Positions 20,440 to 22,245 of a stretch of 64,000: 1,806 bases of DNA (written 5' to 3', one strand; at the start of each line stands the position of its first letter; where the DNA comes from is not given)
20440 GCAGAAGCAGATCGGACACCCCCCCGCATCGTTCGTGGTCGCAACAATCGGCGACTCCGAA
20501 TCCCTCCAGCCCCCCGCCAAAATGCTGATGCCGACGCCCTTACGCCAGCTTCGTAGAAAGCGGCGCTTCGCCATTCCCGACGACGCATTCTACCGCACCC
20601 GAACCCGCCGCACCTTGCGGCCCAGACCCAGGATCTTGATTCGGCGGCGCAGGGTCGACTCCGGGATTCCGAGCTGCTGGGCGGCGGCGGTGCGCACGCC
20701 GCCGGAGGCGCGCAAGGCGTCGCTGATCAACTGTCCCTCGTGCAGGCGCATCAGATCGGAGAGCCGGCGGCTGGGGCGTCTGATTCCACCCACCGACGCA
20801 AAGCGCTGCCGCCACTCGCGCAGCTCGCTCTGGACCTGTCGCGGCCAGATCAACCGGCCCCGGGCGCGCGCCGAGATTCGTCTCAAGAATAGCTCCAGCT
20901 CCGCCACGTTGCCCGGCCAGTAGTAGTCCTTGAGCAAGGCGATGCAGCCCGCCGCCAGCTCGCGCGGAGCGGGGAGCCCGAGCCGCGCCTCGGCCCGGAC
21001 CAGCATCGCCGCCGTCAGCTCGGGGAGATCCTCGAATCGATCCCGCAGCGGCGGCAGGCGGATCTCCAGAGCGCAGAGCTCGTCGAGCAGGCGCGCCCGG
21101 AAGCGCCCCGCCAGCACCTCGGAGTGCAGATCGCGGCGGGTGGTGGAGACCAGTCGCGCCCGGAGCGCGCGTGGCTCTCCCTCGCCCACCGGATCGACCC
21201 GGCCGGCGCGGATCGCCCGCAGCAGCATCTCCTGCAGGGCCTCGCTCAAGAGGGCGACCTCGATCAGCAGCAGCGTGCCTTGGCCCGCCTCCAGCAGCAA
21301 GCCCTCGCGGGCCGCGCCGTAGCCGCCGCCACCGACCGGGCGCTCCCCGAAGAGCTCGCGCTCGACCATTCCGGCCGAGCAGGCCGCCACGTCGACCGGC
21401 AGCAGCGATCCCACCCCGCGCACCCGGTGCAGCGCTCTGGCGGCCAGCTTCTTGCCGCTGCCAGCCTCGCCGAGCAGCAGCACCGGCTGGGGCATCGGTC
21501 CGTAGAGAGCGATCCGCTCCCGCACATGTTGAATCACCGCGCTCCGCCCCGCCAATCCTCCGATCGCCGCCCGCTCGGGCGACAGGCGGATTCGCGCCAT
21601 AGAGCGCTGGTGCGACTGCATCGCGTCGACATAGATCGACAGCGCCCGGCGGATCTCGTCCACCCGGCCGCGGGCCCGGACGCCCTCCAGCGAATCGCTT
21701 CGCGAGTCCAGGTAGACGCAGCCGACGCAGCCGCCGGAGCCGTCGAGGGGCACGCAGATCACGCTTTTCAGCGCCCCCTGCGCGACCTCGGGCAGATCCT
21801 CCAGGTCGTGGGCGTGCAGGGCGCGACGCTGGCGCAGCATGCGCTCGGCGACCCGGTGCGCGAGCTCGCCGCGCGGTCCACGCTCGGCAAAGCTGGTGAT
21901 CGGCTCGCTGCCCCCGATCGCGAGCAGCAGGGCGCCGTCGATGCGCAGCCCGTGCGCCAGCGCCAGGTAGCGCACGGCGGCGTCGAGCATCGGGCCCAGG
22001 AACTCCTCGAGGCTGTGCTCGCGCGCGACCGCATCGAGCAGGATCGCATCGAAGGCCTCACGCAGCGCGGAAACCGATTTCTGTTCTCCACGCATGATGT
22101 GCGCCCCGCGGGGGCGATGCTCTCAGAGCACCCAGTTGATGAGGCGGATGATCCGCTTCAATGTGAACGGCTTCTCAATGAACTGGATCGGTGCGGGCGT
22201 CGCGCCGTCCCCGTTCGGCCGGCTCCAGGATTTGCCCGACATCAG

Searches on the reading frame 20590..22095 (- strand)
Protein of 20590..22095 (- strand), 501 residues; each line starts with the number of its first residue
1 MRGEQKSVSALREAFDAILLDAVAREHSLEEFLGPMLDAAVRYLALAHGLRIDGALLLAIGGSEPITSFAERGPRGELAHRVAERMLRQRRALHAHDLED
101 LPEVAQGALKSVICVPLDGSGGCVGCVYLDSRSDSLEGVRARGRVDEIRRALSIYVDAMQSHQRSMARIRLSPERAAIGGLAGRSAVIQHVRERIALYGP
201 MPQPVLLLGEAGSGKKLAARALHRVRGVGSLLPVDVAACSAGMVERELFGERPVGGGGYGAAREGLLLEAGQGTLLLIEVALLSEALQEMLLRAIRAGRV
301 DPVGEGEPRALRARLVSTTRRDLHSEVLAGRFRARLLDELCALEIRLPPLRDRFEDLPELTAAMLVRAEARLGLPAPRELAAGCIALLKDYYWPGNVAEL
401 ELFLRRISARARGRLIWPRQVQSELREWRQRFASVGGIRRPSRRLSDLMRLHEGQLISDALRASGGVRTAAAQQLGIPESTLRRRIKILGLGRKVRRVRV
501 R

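Call 3: search_protein_families(library=pfam, proteins=[window:20590-22095:-], max_evalue=0.01)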
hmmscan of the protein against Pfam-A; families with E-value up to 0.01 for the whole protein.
window:20590-22095:- (501 aa): 5 families
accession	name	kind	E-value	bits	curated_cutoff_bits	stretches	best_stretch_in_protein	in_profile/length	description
PF00158.32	Sigma54_activat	-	5.7e-30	104.6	20.2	1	182-345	2-167/168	Sigma-54 interaction domain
PF14532.12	Sigma54_activ_2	-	7.9e-19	68.7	25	1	183-350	2-138/138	Sigma-54 interaction domain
PF25601.1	AAA_lid_14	-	2.2e-12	47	27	1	351-429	1-78/87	AAA+ ATPase lid domain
PF02954.25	HTH_8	-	4.6e-10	39.5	22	1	453-487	6-40/42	Bacterial regulatory protein, Fis family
PF07728.20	AAA_5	-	0.00095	19.6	22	1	204-302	1-97/139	AAA domain (dynein-related subfamily)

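Call 6: find_related_loci(query=window:20590-22095:-, collection=genome_contigs, flank=6000)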
Query window:20590-22095:- (501 aa) in genome_contigs; peptide patterns used: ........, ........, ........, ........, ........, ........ (x = any residue, [..] = any of these).
148 stretches matched a pattern; 46 encode a relative of the query (tblastn E <= 1e-3); 46 distinct loci.
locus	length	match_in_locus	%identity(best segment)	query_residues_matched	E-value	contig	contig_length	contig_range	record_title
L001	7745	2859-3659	34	165-429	2e-39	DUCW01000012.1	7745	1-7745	MAG TPA_asm: Gemmatimonadetes bacterium isolate UWMA-0339 NODE_12210_length_7745_cov_0.067879, whole genome shotgun sequ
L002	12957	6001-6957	28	181-492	9e-39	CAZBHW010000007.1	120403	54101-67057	MAG TPA_asm: uncultured Coxiellaceae bacterium isolate binchicken_co168_365 genome assembly, contig: NODE_161_length_120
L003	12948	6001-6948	30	174-492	1e-37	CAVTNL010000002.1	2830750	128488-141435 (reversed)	MAG: uncultured Nitrospiraceae bacterium isolate MFD04752.bin.2.24 genome assembly, contig: contig_11909, whole genome s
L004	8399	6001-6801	34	165-429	3e-37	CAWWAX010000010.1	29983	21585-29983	MAG TPA_asm: uncultured bacterium isolate ERR3589563_concoct_93 genome assembly, contig: ERZ7462600.1026, whole genome s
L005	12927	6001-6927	30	174-486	5e-37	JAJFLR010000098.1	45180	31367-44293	MAG: Opitutales bacterium isolate OFTM360 OFTM360_97, whole genome shotgun sequence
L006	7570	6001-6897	32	180-487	5e-36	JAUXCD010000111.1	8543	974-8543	MAG: Candidatus Zixiibacteriota bacterium isolate CSMAG_2816 CSMAG_2816_k117_4575485_length_8543_cov_40.0000, whole geno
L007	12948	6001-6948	31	174-492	6e-36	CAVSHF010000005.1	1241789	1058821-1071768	MAG: uncultured Nitrospiraceae bacterium isolate MFD01476.bin.1.65 genome assembly, contig: contig_68, whole genome shot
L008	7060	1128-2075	29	174-492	2e-35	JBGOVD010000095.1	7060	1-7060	MAG: Dissulfurispiraceae bacterium isolate OBJ_0618_7090110_123 k141_6328494_length_7060_cov_42.4067, whole genome shotg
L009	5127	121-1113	29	146-487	6e-35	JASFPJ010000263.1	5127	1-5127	MAG: Candidatus Aminicenantes bacterium isolate D0819M58metaG_Bin_295 D0819M58metaG_FD_scaffold_2224_c1, whole genome sh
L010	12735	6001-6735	36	176-416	1e-34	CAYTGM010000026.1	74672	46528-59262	MAG TPA_asm: uncultured Candidatus Sumerlaeota bacterium isolate SRP321284_co1_38 genome assembly, contig: NODE_392_leng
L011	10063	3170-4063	29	181-487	3e-34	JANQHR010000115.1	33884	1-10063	MAG: Bacteroidales bacterium isolate PL24a_bin.19 k99_1628896, whole genome shotgun sequence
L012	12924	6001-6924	30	181-491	2e-31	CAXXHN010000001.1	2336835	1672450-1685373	MAG: Acidobacteriota bacterium isolate fbfe9d14-a896-444f-af3f-2ebbe8fd7dc9 genome assembly, contig: contig_1, whole gen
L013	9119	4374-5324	30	167-493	1e-31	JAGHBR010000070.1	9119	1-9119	MAG: Caldisericaceae bacterium isolate AUK261 PB_MBMC_215_c_000000000270, whole genome shotgun sequence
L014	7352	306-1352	28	144-491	7e-31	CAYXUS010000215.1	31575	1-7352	MAG TPA_asm: uncultured Caldithrix sp. isolate binchicken_co381_46 genome assembly, contig: k141_362035, whole genome sh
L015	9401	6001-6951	29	167-493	3e-30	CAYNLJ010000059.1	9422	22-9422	MAG TPA_asm: uncultured Caldithrix sp. isolate SRP162660_co1_115 genome assembly, contig: NODE_6525_length_9422_cov_9.55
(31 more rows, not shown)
